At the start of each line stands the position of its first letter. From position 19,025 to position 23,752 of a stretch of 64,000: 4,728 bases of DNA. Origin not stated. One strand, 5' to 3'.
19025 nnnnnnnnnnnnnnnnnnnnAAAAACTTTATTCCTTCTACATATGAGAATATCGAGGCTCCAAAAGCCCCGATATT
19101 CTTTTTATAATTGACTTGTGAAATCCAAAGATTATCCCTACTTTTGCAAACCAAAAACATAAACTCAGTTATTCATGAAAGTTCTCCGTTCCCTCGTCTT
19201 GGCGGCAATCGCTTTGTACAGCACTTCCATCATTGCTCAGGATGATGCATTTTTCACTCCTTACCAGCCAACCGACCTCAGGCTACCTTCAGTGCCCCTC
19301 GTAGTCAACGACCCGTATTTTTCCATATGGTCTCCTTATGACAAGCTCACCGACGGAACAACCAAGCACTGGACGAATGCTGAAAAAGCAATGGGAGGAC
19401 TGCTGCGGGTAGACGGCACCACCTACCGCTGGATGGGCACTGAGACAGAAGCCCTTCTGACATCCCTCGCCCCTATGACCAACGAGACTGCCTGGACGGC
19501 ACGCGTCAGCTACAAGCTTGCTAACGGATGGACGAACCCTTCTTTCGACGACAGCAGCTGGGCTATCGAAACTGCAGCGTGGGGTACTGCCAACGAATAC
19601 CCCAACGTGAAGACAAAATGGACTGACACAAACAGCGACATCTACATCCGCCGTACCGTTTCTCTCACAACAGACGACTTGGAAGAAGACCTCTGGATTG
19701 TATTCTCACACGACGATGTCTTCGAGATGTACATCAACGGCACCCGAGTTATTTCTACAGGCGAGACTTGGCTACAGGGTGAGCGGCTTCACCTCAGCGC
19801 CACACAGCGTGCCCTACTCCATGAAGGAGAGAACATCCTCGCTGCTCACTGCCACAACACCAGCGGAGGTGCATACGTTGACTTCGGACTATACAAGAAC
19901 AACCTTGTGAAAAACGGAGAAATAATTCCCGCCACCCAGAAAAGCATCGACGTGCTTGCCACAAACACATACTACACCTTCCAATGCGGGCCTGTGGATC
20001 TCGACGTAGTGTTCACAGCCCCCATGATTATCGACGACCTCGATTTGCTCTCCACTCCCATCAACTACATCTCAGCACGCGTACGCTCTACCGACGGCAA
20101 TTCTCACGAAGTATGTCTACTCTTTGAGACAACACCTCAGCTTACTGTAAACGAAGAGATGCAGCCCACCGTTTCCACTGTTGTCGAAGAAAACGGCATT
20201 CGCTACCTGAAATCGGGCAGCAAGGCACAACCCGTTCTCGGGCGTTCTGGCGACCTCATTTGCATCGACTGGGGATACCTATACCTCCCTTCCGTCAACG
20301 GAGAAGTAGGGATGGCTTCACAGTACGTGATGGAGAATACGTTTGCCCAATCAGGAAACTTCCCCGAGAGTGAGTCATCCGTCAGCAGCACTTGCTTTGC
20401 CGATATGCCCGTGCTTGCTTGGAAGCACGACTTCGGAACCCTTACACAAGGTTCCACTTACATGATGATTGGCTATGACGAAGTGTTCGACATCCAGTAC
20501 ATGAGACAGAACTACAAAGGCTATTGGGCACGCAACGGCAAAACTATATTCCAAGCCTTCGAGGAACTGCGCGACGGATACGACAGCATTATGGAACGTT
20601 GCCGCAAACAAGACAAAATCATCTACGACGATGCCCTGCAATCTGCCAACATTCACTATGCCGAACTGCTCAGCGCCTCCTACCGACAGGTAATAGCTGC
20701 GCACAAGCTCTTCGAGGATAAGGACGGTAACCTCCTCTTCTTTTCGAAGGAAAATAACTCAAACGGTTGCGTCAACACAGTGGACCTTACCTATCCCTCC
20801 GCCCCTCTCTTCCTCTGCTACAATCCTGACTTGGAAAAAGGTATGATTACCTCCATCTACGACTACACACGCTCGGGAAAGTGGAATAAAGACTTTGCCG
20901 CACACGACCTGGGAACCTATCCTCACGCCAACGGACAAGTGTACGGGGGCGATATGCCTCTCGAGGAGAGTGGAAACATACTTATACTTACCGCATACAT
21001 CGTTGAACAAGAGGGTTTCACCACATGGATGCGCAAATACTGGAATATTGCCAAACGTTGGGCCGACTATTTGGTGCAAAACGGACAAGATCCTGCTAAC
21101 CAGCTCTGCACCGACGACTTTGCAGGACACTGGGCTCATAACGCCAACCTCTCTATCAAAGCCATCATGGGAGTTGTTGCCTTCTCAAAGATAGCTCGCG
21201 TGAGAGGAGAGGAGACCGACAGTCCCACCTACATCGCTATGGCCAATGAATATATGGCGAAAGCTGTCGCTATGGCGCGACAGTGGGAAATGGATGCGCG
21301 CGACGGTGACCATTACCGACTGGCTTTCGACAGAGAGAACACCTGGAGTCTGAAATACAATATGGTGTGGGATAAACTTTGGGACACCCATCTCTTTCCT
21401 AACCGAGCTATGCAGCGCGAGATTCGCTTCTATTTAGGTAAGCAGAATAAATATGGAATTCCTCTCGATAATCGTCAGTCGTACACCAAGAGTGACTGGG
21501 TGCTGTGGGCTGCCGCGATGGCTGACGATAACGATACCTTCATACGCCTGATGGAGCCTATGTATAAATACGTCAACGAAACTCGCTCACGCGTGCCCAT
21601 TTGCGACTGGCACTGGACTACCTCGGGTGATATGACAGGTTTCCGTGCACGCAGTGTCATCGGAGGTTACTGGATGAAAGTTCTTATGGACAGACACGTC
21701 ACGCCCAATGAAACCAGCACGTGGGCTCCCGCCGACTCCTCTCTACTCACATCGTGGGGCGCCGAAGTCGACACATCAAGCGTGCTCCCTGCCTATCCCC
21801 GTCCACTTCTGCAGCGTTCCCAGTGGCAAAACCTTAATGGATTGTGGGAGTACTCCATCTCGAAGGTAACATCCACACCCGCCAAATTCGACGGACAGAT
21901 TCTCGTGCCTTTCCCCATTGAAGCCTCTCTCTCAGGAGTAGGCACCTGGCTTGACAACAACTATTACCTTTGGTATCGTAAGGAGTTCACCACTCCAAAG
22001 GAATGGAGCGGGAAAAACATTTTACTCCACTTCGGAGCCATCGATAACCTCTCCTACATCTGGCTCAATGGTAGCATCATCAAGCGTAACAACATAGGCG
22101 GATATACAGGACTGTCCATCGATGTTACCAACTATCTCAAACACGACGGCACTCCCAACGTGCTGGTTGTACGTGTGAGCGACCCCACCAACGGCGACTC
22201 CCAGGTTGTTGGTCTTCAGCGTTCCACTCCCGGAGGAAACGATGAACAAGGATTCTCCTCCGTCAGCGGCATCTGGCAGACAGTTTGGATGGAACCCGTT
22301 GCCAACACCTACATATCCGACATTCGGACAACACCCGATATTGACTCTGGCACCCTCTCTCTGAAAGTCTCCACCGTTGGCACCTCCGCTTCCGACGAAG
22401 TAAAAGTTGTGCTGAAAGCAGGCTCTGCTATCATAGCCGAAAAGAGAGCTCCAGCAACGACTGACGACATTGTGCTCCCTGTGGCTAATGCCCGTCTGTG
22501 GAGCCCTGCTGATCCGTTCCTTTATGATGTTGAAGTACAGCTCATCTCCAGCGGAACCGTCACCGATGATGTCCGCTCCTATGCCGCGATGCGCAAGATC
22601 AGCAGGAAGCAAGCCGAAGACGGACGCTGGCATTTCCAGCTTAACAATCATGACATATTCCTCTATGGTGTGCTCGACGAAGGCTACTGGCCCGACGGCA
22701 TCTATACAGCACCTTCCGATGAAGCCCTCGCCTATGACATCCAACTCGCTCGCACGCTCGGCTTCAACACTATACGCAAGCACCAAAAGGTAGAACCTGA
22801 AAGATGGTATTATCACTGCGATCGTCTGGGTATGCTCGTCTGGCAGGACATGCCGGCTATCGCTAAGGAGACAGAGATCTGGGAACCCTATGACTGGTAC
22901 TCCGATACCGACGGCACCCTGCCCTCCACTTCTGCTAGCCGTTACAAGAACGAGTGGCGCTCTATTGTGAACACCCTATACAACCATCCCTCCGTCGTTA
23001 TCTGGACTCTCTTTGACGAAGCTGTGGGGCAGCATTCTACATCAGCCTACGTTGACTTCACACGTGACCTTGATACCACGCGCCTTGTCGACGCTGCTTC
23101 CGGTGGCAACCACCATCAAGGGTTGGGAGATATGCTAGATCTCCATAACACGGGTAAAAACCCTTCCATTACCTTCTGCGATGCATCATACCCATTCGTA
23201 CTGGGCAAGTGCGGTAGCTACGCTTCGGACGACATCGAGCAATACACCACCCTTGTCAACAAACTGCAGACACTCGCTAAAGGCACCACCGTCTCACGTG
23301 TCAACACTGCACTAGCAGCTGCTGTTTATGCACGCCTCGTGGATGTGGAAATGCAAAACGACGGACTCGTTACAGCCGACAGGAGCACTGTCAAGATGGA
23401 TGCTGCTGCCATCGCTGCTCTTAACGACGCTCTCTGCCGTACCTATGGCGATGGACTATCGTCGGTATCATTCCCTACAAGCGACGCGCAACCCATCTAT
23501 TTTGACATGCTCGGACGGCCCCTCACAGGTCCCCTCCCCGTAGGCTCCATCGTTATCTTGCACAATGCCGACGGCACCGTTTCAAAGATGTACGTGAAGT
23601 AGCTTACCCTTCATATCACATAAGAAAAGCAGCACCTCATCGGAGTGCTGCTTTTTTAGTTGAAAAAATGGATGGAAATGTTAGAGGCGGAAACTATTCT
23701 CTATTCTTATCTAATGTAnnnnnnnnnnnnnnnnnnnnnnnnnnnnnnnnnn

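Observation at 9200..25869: SusC/D utilisation operon placed back-to-back with four consecutive T9SS-tailed secreted proteins, a hybrid PUL architecture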

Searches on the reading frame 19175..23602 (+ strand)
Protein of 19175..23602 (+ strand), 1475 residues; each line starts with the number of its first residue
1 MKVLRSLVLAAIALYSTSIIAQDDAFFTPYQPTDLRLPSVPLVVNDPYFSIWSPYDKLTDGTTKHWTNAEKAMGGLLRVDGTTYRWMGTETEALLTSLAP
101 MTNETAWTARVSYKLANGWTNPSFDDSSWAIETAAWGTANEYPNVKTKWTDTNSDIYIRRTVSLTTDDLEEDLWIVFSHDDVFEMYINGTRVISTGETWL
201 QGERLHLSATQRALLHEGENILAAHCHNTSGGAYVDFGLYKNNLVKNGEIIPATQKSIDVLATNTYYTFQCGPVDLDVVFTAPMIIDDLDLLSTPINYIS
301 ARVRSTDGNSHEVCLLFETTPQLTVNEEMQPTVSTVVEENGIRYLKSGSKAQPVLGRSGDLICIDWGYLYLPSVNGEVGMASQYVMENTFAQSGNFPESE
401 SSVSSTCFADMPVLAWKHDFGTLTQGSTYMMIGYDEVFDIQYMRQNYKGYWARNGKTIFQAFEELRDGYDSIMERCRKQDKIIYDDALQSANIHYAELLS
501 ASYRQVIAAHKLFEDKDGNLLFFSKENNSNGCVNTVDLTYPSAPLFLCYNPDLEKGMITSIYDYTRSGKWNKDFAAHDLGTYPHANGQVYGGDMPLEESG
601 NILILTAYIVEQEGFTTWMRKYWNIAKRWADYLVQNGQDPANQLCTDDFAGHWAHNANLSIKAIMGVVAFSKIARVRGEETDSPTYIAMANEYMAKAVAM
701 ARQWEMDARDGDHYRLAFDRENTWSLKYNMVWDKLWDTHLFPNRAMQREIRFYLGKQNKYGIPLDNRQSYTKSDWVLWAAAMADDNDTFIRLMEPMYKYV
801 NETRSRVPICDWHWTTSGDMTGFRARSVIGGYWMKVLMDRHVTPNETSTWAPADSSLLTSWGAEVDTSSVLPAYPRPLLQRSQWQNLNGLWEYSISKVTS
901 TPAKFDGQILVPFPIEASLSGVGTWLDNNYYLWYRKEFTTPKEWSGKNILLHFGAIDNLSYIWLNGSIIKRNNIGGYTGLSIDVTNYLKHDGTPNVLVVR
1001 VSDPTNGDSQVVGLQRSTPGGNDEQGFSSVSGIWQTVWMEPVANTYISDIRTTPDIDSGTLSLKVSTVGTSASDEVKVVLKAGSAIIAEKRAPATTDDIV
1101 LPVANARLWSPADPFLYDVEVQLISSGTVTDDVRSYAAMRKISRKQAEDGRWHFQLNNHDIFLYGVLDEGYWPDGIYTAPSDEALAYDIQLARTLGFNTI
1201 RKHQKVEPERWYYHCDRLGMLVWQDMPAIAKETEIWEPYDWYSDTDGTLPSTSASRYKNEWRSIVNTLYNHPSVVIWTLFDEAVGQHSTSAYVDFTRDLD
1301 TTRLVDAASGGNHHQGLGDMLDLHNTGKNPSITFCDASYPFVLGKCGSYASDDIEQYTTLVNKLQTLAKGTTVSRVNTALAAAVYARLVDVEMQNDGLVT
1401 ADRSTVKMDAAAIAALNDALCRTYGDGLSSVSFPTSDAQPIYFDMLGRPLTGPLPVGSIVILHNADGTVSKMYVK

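Call 4: search_protein_families(library=pfam, proteins=[window:19175-23602:+], max_evalue=0.01)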
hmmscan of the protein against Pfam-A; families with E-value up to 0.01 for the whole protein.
window:19175-23602:+ (1475 aa): 7 families
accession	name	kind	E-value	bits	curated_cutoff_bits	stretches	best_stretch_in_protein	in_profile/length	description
PF16335.10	GtaA_6_Hairpin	-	1.9e-133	445.5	24.9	1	494-835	3-342/343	Glutaminase A six helical-hairpin domain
PF17168.10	DUF5127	-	3.5e-52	178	28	1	263-486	1-229/229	Domain of unknown function (DUF5127)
PF16334.10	DUF4964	-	5e-29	100.4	30.7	1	16-94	5-83/88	Domain of unknown function (DUF4964)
PF02836.23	Glyco_hydro_2_C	-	8e-13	48.6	21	1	1178-1310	31-163/302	Glycosyl hydrolases family 2, TIM barrel domain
PF02837.24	Glyco_hydro_2_N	-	1.7e-12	48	28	1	928-1003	63-135/169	Glycosyl hydrolases family 2, sugar binding domain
PF00703.27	Glyco_hydro_2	-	8.6e-12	46.2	23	1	1045-1140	1-109/109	Glycosyl hydrolases family 2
PF22666.2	Glyco_hydro_2_N2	-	1.2e-09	38.9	27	1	931-1009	49-125/167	Glycosyl hydrolase 2 galactose-binding domain-like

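Call 5: search_protein_families(library=ncbifam, proteins=[window:19175-23602:+], max_evalue=0.1)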
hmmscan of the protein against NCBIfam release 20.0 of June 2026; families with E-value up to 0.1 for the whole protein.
window:19175-23602:+ (1475 aa): 12 families
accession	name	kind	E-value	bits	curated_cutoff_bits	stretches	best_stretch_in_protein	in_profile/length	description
NF041462.1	GalA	equivalog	1.7e-37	129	900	1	929-1324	81-452/763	beta-galactosidase GalA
NF007538.0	PRK10150.1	equivalog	1.3e-32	112.9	544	1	883-1304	11-441/607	beta-glucuronidase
NF052611.1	beta_gal_Bga2A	equivalog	7.9e-32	110.2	999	1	932-1306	115-481/1007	beta-galactosidase, LacZ type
NF050095.1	BetGlucuronLacZ4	equivalog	3.6e-26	91.4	950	1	933-1311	63-441/666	beta-glucuronidase LacZ4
NF007666.0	PRK10340.1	equivalog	1.5e-24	86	1284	1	932-1306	111-473/1030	beta-galactosidase subunit alpha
NF049877.1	GlucurArabfur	equivalog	8.2e-23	80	1800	1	931-1302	423-790/1400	beta-d-glucuronidase/beta-L-arabinofuranosidase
NF041463.1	GalB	equivalog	8.2e-21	73.5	900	1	919-1299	123-495/869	beta-galactosidase GalB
NF007074.0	PRK09525.1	subfamily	1.3e-20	72.8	1221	1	929-1313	119-493/1027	beta-galactosidase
NF041100.1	betagal_LacZ_Ttogales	equivalog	1.8e-18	65.7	2000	1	929-1323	107-483/1090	beta-galactosidase LacZ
NF049890.1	Bet1-4galacdseBT4151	equivalog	1.9e-18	65.8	1500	1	932-1312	109-481/952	exo-beta-1,4-galactosidase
NF049891.1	Bet1-4galacdseBT4156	equivalog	4.2e-11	41.5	1700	1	934-1278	81-403/946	exo-beta-1,4-galactosidase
NF045579.1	rhamnoside_JR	domain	0.064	13.4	50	0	933-1002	43-109/123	glycosylhydrolase-like jelly roll fold domain-containing protein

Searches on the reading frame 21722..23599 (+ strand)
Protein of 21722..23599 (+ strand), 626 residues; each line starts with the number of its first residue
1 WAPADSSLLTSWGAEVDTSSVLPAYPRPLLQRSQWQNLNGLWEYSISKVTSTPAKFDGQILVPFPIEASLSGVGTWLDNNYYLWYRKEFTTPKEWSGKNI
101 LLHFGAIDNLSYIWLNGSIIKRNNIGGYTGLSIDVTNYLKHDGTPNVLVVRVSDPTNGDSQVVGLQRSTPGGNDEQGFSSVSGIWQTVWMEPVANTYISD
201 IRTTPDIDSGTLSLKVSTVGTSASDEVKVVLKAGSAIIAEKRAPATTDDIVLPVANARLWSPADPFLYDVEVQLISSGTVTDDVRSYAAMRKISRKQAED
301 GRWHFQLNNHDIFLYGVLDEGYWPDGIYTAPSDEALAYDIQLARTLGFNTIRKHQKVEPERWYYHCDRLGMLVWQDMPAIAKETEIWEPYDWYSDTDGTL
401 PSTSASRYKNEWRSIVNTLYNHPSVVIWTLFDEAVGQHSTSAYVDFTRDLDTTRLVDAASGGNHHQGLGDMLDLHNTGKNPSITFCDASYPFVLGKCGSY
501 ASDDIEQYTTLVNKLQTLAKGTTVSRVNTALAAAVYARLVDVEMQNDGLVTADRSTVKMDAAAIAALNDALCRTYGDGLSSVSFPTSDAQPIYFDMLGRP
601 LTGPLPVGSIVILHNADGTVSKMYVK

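Call 72: search_solved_structures(query=window:21722-23599:+, max_evalue=0.00001)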
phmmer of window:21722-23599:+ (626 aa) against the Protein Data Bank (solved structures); distinct sequences matched with E-value up to 0.00001: 117 (the best 60 are shown).
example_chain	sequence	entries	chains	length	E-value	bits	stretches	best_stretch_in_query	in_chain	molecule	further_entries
7sf2_A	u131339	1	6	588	6.7e-140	470.6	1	1-574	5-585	Glycosyl hydrolase family 2, sugar binding domain protein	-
9j6n_A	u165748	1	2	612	1.3e-110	373.8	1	1-573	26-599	Beta-D-galactofuranosidase 2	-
9j6m_A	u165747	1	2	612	5.2e-110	371.9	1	1-573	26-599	Beta-D-galactofuranosidase 2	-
7xyr_A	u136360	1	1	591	2.7e-72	247.3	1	8-464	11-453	Beta-glucuronidase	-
6jz1_A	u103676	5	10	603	2.3e-23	85.6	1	34-434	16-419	Beta-glucuronidase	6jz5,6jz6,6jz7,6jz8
5z18_A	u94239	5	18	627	2.4e-23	85.6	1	34-434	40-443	Beta-glucuronidase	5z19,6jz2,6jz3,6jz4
6xxw_A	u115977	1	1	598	5.1e-23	84.5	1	33-458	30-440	Beta-glucuronidase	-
6ec6_A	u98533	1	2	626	1.9e-22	82.6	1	34-434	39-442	Beta-glucuronidase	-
5c70_A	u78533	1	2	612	2.6e-22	82.2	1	37-462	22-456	Glucuronidase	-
5c71_A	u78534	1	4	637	2.9e-22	82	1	36-462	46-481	Glucuronidase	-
6d50_A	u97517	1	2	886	9e-22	80.4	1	28-434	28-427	Glycosyl hydrolases family 2, sugar binding domain protein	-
5uj6_A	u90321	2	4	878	3.4e-21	78.5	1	33-434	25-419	Glycosyl hydrolases family 2, sugar binding domain protein | Beta-galactosidase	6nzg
6ed2_A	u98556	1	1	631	6e-21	77.7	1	25-434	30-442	Glycosyl hydrolase family 2, TIM barrel domain protein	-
6d8g_A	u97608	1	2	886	8.3e-21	77.2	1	28-434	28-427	Glycosyl hydrolases family 2, sugar binding domain protein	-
6u7j_A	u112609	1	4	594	1.2e-19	73.4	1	34-441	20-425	Beta-glucuronidase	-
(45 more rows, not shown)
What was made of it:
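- On GH2 beta-D-galactofuranosidase: 9j6n/9j6m at E 1e-110, query 1-573 against chain 26-599 (call 72).
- Closest known: GH2 beta-D-galactofuranosidases. Same: The GH2 part of g3 aligns over the full length at E 1e-110 and 7e-140 (call 72).
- The GH2 part of g3 matches the beta-D-galactofuranosidase structures 9j6n/9j6m at E 1e-110 over their full length (call 72).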
